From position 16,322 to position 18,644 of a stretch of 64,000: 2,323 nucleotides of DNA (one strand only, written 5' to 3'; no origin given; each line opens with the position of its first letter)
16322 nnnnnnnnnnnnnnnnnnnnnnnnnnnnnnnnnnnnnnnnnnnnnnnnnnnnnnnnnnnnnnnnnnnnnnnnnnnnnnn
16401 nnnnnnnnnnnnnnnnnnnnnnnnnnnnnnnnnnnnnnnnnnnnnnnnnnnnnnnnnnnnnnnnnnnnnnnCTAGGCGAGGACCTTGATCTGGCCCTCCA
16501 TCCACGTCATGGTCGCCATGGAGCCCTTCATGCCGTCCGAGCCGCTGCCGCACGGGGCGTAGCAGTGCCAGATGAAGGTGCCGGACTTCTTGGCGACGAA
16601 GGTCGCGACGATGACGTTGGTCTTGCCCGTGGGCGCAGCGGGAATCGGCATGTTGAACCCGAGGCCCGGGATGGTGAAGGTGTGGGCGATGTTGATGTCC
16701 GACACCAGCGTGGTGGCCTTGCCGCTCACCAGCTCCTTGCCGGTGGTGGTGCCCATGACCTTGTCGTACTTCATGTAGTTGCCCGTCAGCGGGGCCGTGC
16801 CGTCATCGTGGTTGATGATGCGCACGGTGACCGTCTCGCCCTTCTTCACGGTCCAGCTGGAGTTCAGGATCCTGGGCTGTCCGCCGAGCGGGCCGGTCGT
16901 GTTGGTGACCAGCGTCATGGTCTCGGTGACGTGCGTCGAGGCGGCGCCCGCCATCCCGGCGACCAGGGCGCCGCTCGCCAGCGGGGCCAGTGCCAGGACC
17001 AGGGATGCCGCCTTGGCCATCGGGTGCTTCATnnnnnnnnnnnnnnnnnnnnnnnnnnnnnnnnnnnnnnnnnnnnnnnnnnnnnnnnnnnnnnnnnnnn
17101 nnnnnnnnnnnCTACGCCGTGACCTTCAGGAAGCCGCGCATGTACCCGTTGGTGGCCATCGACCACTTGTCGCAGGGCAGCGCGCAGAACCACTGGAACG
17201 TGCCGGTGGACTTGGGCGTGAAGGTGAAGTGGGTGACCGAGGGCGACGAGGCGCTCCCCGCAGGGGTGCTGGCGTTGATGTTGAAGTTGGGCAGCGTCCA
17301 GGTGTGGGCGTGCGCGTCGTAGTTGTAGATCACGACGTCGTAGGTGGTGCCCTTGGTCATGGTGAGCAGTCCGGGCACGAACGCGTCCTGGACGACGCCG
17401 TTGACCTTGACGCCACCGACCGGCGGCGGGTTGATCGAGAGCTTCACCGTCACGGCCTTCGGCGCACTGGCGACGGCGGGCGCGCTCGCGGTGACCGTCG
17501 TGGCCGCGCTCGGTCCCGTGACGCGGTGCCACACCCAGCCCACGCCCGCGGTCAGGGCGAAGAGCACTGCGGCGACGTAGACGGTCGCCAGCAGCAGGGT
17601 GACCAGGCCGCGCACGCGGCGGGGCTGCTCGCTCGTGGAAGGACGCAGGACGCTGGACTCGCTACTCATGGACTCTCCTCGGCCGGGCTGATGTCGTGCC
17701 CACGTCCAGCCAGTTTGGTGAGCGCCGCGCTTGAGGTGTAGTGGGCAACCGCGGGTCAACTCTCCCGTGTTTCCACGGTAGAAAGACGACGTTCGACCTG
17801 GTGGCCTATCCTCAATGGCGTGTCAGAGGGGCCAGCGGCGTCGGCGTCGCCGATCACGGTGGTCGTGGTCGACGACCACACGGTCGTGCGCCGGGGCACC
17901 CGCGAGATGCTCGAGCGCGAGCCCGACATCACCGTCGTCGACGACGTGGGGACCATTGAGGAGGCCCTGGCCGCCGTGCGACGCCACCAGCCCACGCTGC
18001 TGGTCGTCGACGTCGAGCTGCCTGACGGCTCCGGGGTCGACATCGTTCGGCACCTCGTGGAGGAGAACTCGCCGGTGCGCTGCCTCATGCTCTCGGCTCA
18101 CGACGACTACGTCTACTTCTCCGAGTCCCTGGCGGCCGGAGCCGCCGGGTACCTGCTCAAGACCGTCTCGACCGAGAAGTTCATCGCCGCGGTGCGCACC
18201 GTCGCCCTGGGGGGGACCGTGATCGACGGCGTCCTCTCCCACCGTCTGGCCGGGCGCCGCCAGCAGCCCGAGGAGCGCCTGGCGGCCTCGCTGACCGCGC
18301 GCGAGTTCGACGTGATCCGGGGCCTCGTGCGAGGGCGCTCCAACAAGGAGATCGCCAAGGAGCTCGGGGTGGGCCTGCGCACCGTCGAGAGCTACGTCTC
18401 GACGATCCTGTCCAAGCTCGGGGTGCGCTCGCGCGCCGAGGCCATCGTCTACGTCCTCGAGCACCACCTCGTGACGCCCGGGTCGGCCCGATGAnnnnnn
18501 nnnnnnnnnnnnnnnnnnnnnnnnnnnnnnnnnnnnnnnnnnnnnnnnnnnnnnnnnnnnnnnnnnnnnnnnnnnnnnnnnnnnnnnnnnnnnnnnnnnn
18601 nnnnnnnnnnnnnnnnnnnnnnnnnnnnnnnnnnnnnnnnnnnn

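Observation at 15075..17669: Four cupredoxins share a non-canonical metal site: H-x39-C-x3-C-x(4 or 10)-M-x5-M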

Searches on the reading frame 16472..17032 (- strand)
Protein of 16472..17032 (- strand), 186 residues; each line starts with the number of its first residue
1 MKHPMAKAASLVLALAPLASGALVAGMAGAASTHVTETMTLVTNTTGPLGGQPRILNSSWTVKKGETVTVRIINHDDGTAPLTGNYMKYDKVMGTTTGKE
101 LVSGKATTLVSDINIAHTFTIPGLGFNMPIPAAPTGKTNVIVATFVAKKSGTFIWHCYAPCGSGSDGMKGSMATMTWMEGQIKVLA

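Call 3: search_protein_families(library=pfam, proteins=[window:16472-17032:-], max_evalue=0.1)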
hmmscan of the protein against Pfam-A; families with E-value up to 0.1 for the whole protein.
window:16472-17032:- (186 aa): 2 families
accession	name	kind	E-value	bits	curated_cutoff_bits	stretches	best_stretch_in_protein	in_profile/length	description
PF01054.23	MMTV_SAg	-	0.027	15.1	25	1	46-100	25-79/92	Mouse mammary tumour virus superantigen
PF00116.26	COX2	-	0.034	14.5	22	1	106-164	56-109/120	Cytochrome C oxidase subunit II, periplasmic domain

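Call 4: search_protein_families(library=ncbifam, proteins=[window:16472-17032:-], max_evalue=0.1)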
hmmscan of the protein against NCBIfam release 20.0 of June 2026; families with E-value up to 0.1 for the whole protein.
window:16472-17032:- (186 aa): 5 families
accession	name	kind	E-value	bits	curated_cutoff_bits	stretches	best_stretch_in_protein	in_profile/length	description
NF052460.1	L-NosZ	equivalog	5.3e-05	21.9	700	1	66-171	377-475/480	clade III lactonase-type nitrous-oxide reductase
TIGR02866.1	CoxB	equivalog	7.3e-05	22.4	147.7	1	111-174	133-191/202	cytochrome c oxidase subunit II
TIGR04246.1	nitrous_NosZ_Gp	equivalog_domain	0.0081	14.5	625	1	95-171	503-573/578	Sec-dependent nitrous-oxide reductase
TIGR04244.1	nitrous_NosZ_RR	equivalog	0.013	14.1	625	0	114-172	571-624/627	TAT-dependent nitrous-oxide reductase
NF053514.2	JUQZ_fam_ocin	equivalog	0.036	14.3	40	1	1-68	1-70/107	BLB8/JUQZ-1 family protein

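Call 8: find_homologous_proteins(query=window:16472-17032:-)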
Query window:16472-17032:- (186 aa): 145 proteins with E <= 0.001 among 761 candidates; the best 120 are listed.
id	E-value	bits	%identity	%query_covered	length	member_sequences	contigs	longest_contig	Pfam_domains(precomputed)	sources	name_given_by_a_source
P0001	1.7e-116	404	100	100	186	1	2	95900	-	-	-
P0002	1.0e-100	353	87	100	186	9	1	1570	-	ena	-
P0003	5.2e-96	337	83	100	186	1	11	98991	-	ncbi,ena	-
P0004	1.7e-94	333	82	100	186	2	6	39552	-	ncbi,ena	-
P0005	1.1e-91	323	81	98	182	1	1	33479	-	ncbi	ncbi:MAG: hypothetical protein ACP5OV_06845 [Acidimicrobiales bacterium]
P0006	1.4e-81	290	73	100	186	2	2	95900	-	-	-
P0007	6.6e-81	288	72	100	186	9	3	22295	-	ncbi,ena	-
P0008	1.9e-79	284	72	100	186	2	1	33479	-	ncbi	ncbi:MAG: hypothetical protein ACP5OV_06840 [Acidimicrobiales bacterium]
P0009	8.2e-71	255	63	100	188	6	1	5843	-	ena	-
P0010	9.5e-71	255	64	100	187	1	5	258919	-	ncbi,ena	-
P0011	1.3e-68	248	69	82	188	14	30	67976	-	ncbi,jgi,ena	jgi:hypothetical protein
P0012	1.4e-67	245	64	99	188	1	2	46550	-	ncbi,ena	-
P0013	6.2e-67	243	63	99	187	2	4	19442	-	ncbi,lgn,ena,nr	ncbi:MAG: hypothetical protein HKL85_09565 [Acidimicrobiaceae bacterium]|nr:hypothetical protein [Ac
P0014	6.2e-67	243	63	100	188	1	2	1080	-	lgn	-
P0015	4.7e-66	240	63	100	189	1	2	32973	-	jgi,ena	jgi:hypothetical protein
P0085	4.2e-44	168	53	82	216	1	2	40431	-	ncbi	ncbi:MAG: cupredoxin domain-containing protein [Candidatus Dormibacteria bacterium]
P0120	5.0e-34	136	49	81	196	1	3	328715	-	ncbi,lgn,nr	ncbi:MAG: hypothetical protein K6U14_01475 [Firmicutes bacterium]|nr:hypothetical protein [Alicyclob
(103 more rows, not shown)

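Call 17: find_encoding_contigs(protein=P0120, flank=10000, max_places=2)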
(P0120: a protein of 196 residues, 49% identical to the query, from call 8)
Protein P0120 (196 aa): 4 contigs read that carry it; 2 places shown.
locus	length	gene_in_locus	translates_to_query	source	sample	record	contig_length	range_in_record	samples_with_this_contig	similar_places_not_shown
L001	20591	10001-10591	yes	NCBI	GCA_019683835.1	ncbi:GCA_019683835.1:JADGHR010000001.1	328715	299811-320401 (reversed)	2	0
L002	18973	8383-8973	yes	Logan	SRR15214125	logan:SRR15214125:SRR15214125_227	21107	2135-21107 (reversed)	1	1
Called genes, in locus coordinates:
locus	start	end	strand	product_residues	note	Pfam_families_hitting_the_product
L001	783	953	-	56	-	-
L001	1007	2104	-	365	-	PF00795:CN_hydrolase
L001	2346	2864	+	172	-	PF12973:Cupin_7, PF07883:Cupin_2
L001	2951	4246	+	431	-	PF00083:Sugar_tr, PF07690:MFS_1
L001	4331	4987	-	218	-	PF00990:GGDEF, PF17853:GGDEF_2 (weak)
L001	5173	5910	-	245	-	PF01325:Fe_dep_repress, PF13545:HTH_Crp_2 (faint), PF02742:Fe_dep_repr_C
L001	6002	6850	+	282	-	PF03239:FTR1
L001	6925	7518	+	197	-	PF07875:Coat_F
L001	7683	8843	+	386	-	PF07690:MFS_1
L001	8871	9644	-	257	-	-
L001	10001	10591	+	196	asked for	-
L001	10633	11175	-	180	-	PF04343:DUF488, PF22751:DUF488-N3a (faint)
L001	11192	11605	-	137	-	-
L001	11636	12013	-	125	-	PF04343:DUF488, PF22751:DUF488-N3a, PF22752:DUF488-N3i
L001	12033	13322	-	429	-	-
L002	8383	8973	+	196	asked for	-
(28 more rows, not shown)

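Call 18: find_encoding_contigs(protein=P0085, flank=10000, max_places=2)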
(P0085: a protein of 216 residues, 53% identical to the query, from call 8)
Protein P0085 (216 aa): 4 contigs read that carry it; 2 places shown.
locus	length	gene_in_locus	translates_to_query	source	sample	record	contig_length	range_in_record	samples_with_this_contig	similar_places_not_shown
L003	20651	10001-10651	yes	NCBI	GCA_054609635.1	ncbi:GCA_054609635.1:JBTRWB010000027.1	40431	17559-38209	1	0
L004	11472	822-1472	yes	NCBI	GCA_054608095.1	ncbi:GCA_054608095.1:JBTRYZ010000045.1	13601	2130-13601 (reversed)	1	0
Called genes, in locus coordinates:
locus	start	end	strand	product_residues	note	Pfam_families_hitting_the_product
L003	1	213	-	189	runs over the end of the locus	-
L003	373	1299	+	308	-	PF00753:Lactamase_B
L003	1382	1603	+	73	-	PF18930:DUF5679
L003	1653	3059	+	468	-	PF01546:Peptidase_M20, PF07687:M20_dimer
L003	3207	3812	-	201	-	PF09335:VTT_dom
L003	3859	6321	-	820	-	PF00521:DNA_topoisoIV, PF03989:DNA_gyraseA_C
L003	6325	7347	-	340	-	PF02504:FA_synthesis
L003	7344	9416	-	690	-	PF02518:HATPase_c, PF00204:DNA_gyraseB, PF01751:Toprim, PF00986:DNA_gyraseB_C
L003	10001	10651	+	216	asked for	-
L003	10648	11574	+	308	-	PF00037:Fer4 (faint), PF12797:Fer4_2 (faint), PF12837:Fer4_6 (faint), PF12838:Fer4_7 (weak), PF13237:Fer4_10 (faint), PF13183:Fer4_8 (faint), PF13247:Fer4_11, PF12838:Fer4_7 (weak), +1 more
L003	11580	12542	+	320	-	-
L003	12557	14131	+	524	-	PF03916:NrfD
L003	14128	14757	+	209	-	-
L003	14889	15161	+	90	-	PF02416:TatA_B_E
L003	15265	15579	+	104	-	-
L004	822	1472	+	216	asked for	-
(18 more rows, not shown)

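Call 22: search_protein_representatives(alignment_id=A2)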
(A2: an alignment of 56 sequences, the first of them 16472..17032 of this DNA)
Query: 56 sequences, 213 profile positions. Proteins with E-value up to 0.001 (for the whole library): 1374; up to 1e-10: 433; up to 1e-30: 91. The best 150 are listed.
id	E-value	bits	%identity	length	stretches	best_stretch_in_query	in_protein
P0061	1.6e-84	299.1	-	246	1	9-212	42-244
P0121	8.3e-78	277.2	-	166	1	54-212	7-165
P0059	1.4e-70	253.6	-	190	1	28-212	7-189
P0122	1.1e-64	234.3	-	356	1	39-212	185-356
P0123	1.2e-62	227.6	-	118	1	96-212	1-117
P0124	2.2e-62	226.8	-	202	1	17-212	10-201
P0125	3.9e-62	226.0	-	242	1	30-212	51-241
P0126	1.8e-61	223.8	-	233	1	24-211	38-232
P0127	3.0e-60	219.8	-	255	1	19-211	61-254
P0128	1.3e-59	217.7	-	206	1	33-212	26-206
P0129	3.5e-58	213.1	-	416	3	15-210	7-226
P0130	9.6e-58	211.6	-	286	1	30-211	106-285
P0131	1.8e-57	210.7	-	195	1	24-212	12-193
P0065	6.1e-56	205.7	-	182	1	39-211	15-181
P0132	1.4e-55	204.6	-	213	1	17-212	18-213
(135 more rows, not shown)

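Call 24: predict_structure(alignment_id=A2)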
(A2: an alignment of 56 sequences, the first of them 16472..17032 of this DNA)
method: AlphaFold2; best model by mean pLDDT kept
length: 186 residues; sequences in the alignment: 56
mean_pLDDT: 87.5   pTM: 0.79
mean pLDDT of the five models: 87.5, 86.7, 84.2, 82.2, 82.0
residues with pLDDT >= 90: 144; 70-90: 10; 50-70: 3; < 50: 29
segments of 3 or more residues with pLDDT < 50: 1-29
pLDDT, mean of each block of 10 residues (from residue 1): 42 39 44 91 88 95 98 97 96 98 98 98 99 97 98 98 94 97 98
secondary structure, 60 per line:
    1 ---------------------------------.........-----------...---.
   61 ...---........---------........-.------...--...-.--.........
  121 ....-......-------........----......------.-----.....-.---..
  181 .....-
elements in order: E34-42 E54-56 E60-63 E67-74 H84-90 E100-102 E105-107 E115-121 E126-131 E139-146 E151-156 H170-173 E179-185

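Call 27: fold_search(model_id=the predicted structure, library=pdb)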
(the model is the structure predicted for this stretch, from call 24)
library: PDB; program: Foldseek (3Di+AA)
matches with E <= 10: 1324; with E <= 0.001: 116
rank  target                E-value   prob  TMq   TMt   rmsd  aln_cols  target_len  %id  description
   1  1w6l                  1.0e-05  1.00  0.43  0.18   6.3       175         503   16  3D structure of CotA incubated with CuCl2 (released 2005-10-26)
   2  4q8b_A                1.0e-05  1.00  0.41  0.17   7.6       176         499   16  The crystal structure of CotA laccase complexed with sinapic acid (released 2015-04-29)
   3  7y8b_B                1.3e-05  1.00  0.43  0.19   6.1       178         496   15  Crystal structure of CotA laccase complexed with syringic acid (released 2023-06-28)
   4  4q89_A                1.9e-05  1.00  0.41  0.17   8.0       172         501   16  Crystal Structure of the CotA native enzyme (released 2015-04-29)
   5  4a68                  2.3e-05  1.00  0.43  0.18   6.3       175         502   16  Mutations in the neighbourhood of CotA-laccase trinuclear site: D116N mutant (released 2012-01-25)
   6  4q89_B                2.5e-05  1.00  0.42  0.18   6.2       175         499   16  Crystal Structure of the CotA native enzyme (released 2015-04-29)
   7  2iwf_A                2.8e-05  1.00  0.40  0.14   4.6       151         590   20  Resting form of pink nitrous oxide reductase from Achromobacter Cycloclastes (released 2006-08-16)
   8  1w8e                  3.7e-05  1.00  0.42  0.18   6.4       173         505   17  3D structure of CotA incubated with hydrogen peroxide (released 2005-10-26)
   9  1fwx_B                4.4e-05  1.00  0.41  0.14   4.5       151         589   20  CRYSTAL STRUCTURE OF NITROUS OXIDE REDUCTASE FROM P. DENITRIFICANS (released 2001-09-25)
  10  2bhf                  4.4e-05  1.00  0.42  0.18   6.3       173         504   17  3D structure of the reduced form of CotA (released 2005-10-26)
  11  2wsd                  4.7e-05  1.00  0.41  0.18   6.4       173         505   16  Proximal mutations at the type 1 Cu site of CotA-laccase: I494A mutant (released 2010-09-29)
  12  4akq                  4.7e-05  1.00  0.39  0.17   6.3       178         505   18  Mutations in the neighbourhood of CotA-laccase trinuclear site: E498D mutant (released 2012-03-14)
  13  1fwx_D                5.0e-05  1.00  0.41  0.14   4.5       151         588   20  CRYSTAL STRUCTURE OF NITROUS OXIDE REDUCTASE FROM P. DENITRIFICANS (released 2001-09-25)
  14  1fwx_A                5.3e-05  1.00  0.40  0.14   4.5       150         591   21  CRYSTAL STRUCTURE OF NITROUS OXIDE REDUCTASE FROM P. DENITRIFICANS (released 2001-09-25)
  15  4ako                  5.6e-05  1.00  0.41  0.18   6.3       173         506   15  Mutations in the neighbourhood of CotA-laccase trinuclear site: E498L mutant (released 2012-03-14)
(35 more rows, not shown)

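Call 29: find_related_loci(query=A2, collection=genome_contigs, flank=7000)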
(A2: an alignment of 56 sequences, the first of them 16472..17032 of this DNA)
Query A2 (186 aa) in genome_contigs; peptide patterns used: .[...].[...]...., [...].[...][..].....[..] (x = any residue, [..] = any of these).
237 stretches matched a pattern; 168 encode a relative of the query (tblastn E <= 1e-3); the best 80 are kept; 78 distinct loci.
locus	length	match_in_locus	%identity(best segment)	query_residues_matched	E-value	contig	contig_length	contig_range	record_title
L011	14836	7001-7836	86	1-186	1e-105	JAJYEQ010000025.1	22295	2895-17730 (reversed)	MAG: Actinomycetes bacterium isolate DBS1-1.bin55 NODE_3780_length_22295_cov_34.893991, whole genome shotgun sequence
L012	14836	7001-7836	81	1-186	1e-101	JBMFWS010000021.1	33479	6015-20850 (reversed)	MAG: Acidimicrobiales bacterium isolate KM4364-24 NODE_612_length_33479_cov_10.344064, whole genome shotgun sequence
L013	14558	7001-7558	82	1-186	2e-100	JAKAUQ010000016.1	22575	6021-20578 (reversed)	MAG: Actinomycetes bacterium isolate YP3.bin44 NODE_2761_length_22575_cov_6.93483, whole genome shotgun sequence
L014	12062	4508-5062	63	1-184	1e-72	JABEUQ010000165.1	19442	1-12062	MAG: Acidimicrobiaceae bacterium isolate MAG 8 k99_1588275, whole genome shotgun sequence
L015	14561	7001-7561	64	1-186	1e-72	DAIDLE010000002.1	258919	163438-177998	MAG TPA_asm: Acidimicrobiaceae bacterium isolate clean421 NODE_2_length_258919_cov_20.050146, whole genome shotgun seque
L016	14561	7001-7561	59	1-184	2e-70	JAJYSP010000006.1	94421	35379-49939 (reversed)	MAG: Actinomycetes bacterium isolate DX1.bin53 NODE_258_length_94421_cov_4.101427, whole genome shotgun sequence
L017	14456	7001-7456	69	34-185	2e-69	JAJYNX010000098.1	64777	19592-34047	MAG: Actinomycetes bacterium isolate DBS2-4.bin99 NODE_642_length_64777_cov_6.08633, whole genome shotgun sequence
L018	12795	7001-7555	58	1-185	3e-69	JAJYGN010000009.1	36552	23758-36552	MAG: Actinomycetes bacterium isolate DBS1-3.bin133 NODE_1829_length_36552_cov_3.7161, whole genome shotgun sequence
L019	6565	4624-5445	68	28-186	4e-69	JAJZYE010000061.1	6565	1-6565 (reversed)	MAG: Actinomycetes bacterium isolate TL1-5.bin119 NODE_15517_length_6565_cov_1.103293, whole genome shotgun sequence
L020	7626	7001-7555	58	1-185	3e-69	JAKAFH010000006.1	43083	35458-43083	MAG: Actinomycetes bacterium isolate WY1.bin86 NODE_1273_length_43083_cov_4.520672, whole genome shotgun sequence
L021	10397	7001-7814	61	1-186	3e-69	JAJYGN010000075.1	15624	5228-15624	MAG: Actinomycetes bacterium isolate DBS1-3.bin133 NODE_7072_length_15624_cov_3.28586, whole genome shotgun sequence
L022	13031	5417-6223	62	1-186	1e-68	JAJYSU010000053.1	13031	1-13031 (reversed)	MAG: Actinomycetes bacterium isolate DX1.bin64 NODE_7229_length_13031_cov_1.832455, whole genome shotgun sequence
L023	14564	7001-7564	63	1-186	3e-68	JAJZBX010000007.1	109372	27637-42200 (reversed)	MAG: Actinomycetes bacterium isolate JA1.bin36 NODE_121_length_109372_cov_4.682677, whole genome shotgun sequence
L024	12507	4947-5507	64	1-184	7e-67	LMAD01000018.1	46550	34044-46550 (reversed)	MAG: Acidimicrobiaceae bacterium RAAP-2 Cluster_30_17, whole genome shotgun sequence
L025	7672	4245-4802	61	1-184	9e-67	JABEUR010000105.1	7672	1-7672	MAG: Acidimicrobiaceae bacterium isolate MAG 9 k99_220039, whole genome shotgun sequence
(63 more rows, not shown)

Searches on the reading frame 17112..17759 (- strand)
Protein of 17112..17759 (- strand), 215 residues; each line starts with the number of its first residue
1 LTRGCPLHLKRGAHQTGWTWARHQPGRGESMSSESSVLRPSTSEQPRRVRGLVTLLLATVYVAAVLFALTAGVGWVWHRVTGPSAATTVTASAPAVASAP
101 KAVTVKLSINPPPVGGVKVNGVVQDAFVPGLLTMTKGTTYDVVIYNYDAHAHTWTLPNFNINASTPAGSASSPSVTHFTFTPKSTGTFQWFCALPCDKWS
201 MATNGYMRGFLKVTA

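Call 3: search_protein_families(library=pfam, proteins=[window:17112-17759:-], max_evalue=0.1)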
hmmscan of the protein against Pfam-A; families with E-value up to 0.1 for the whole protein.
window:17112-17759:- (215 aa): 2 families
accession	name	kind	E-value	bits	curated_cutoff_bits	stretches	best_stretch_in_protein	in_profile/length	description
PF13473.12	Cupredoxin_1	-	0.00027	21.4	27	1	122-195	27-95/104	Cupredoxin-like domain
PF05145.17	AbrB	-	0.0014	18.1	29.2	1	48-114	225-291/314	Transition state regulatory protein AbrB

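Call 4: search_protein_families(library=ncbifam, proteins=[window:17112-17759:-], max_evalue=0.1)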
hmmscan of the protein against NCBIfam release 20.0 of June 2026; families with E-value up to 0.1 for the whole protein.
window:17112-17759:- (215 aa): 2 families
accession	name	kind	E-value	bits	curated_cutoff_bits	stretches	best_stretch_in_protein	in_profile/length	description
TIGR03082.1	Gneg_AbrB_dup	domain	0.0013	18.6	94.7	1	48-104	69-125/157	membrane protein AbrB duplication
TIGR04246.1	nitrous_NosZ_Gp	equivalog_domain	0.027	12.8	625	1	122-208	491-575/578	Sec-dependent nitrous-oxide reductase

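Call 70: predict_structure(alignment_id=A3)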
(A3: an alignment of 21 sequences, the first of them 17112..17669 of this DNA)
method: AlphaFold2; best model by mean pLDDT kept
length: 185 residues; sequences in the alignment: 21
mean_pLDDT: 68.8   pTM: 0.50
mean pLDDT of the five models: 68.8, 66.6, 66.4, 66.4, 65.3
residues with pLDDT >= 90: 32; 70-90: 63; 50-70: 44; < 50: 46
segments of 3 or more residues with pLDDT < 50: 8-13, 51-65, 95-98, 166-175
pLDDT, mean of each block of 10 residues (from residue 1): 49 53 77 74 52 43 51 79 54 53 90 86 88 88 91 93 51 54 92
secondary structure, 60 per line:
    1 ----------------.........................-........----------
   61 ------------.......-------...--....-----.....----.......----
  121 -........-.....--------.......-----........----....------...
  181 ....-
elements in order: H17-41 H43-50 E73-79 E87-89 E92-95 E101-105 E110-116 E122-126 E131-135 E144-150 E156-163 H168-171 E178-184

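Call 72: fold_search(model_id=the predicted structure, library=pdb)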
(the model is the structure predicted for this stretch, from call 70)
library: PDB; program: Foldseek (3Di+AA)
matches with E <= 10: 1515; with E <= 0.001: 156
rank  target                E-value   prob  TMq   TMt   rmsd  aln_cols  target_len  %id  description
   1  4hcf_B                4.1e-07  1.00  0.43  0.78   2.9       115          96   19  Crystal Structure of Uncharacterized Cupredoxin-like Domain Protein Cupredoxin_1 with Copper Bound from Bacillus anthr (released 2012-10-17)
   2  4hcg_A                8.2e-07  1.00  0.43  0.79   3.8       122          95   20  Uncharacterized Cupredoxin-like Domain Protein Cupredoxin_1 with Zinc bound from Bacillus anthracis (released 2012-10-17)
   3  4hcf_A                1.1e-06  1.00  0.37  0.73   2.3        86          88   21  Crystal Structure of Uncharacterized Cupredoxin-like Domain Protein Cupredoxin_1 with Copper Bound from Bacillus anthr (released 2012-10-17)
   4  4hcg_B                1.3e-06  1.00  0.40  0.76   3.4       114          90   20  Uncharacterized Cupredoxin-like Domain Protein Cupredoxin_1 with Zinc bound from Bacillus anthracis (released 2012-10-17)
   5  4hci_B                2.2e-06  1.00  0.40  0.74   3.7       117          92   18  Uncharacterized Cupredoxin-like Domain Protein Cupredoxin_1 from Bacillus anthracis (released 2012-10-17)
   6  4hci_A                3.5e-06  1.00  0.40  0.79   3.3       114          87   20  Uncharacterized Cupredoxin-like Domain Protein Cupredoxin_1 from Bacillus anthracis (released 2012-10-17)
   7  2yev_B                9.9e-06  1.00  0.40  0.24  16.1       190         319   18  Structure of caa3-type cytochrome oxidase (released 2012-05-23)
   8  1ibz_C                1.1e-05  1.00  0.38  0.61   6.8       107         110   20  RED COPPER PROTEIN NITROSOCYANIN FROM NITROSOMONAS EUROPAEA (released 2001-06-06)
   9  6tfd_A                1.1e-05  1.00  0.43  0.20   3.7       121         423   18  Crystal structure of nitrite and NO bound three-domain copper-containing nitrite reductase from Hyphomicrobium denitri (released 2020-06-10)
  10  6tfo_B                1.7e-05  1.00  0.41  0.19   5.0       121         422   19  Crystal structure of as isolated three-domain copper-containing nitrite reductase from Hyphomicrobium denitrificans st (released 2020-06-10)
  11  2iwf_A                2.4e-05  1.00  0.34  0.12   3.4        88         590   22  Resting form of pink nitrous oxide reductase from Achromobacter Cycloclastes (released 2006-08-16)
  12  6ptt_A                2.5e-05  1.00  0.35  0.52   3.2        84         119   20  Soluble model of Arabidopsis thaliana CuA (Tt3LAt) (released 2019-11-20)
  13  1fwx_D                2.8e-05  1.00  0.34  0.12   3.4        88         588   22  CRYSTAL STRUCTURE OF NITROUS OXIDE REDUCTASE FROM P. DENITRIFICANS (released 2001-09-25)
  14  1ibz_A                3.0e-05  1.00  0.41  0.66   7.0       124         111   20  RED COPPER PROTEIN NITROSOCYANIN FROM NITROSOMONAS EUROPAEA (released 2001-06-06)
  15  4f2e                  3.2e-05  1.00  0.37  0.66   3.4       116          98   17  Crystal structure of the Streptococcus pneumoniae D39 copper chaperone CupA with Cu(I) (released 2013-01-30)
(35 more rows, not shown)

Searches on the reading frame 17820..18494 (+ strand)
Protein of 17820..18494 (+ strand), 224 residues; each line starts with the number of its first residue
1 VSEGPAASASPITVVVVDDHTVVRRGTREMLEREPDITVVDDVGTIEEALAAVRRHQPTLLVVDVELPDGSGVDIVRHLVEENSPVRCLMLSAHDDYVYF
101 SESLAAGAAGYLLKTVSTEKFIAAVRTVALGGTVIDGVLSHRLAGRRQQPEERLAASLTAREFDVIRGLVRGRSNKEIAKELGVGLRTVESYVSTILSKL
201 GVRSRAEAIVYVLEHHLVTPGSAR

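Call 3: search_protein_families(library=pfam, proteins=[window:17820-18494:+], max_evalue=0.1)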
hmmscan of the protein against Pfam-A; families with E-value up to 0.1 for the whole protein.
window:17820-18494:+ (224 aa): 12 families
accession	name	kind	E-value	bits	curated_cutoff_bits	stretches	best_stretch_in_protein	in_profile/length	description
PF00072.30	Response_reg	-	8.1e-24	84.4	30.2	1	14-126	1-111/111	Response regulator receiver domain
PF00196.25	GerE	-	1.7e-17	63.2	23.5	1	157-211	2-56/57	Bacterial regulatory proteins, luxR family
PF08281.18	Sigma70_r4_2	-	6.6e-05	22.9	25.7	1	156-199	9-53/54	Sigma-70, region 4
PF04218.19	CENP-B_N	-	0.0079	16.3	21.2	1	157-190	6-40/53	CENP-B N-terminal DNA-binding domain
PF13384.12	HTH_23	-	0.0082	16.4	24.6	1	169-193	14-38/50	Homeodomain-like domain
PF04545.22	Sigma70_r4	-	0.014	15.3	24.1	1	157-200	4-48/50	Sigma-70, region 4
PF20274.4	cREC_REC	-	0.017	16.2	27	1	16-86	4-64/88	Cyclic-phosphate processing Receiver domain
PF13551.12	HTH_29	-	0.047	14.2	28.1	0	165-193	4-33/64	Winged helix-turn helix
PF16509.11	KORA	-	0.053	14.2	26.7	0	158-207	15-65/84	TrfB plasmid transcriptional repressor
PF12698.13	ABC2_membrane_3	-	0.059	12.9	31.6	1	8-80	28-95/347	ABC-2 family transporter protein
PF13518.12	HTH_28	-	0.082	13.5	25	0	167-193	7-33/52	Helix-turn-helix domain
PF07638.17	Sigma70_ECF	-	0.093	13.1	21.1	0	169-195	148-174/185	ECF sigma factor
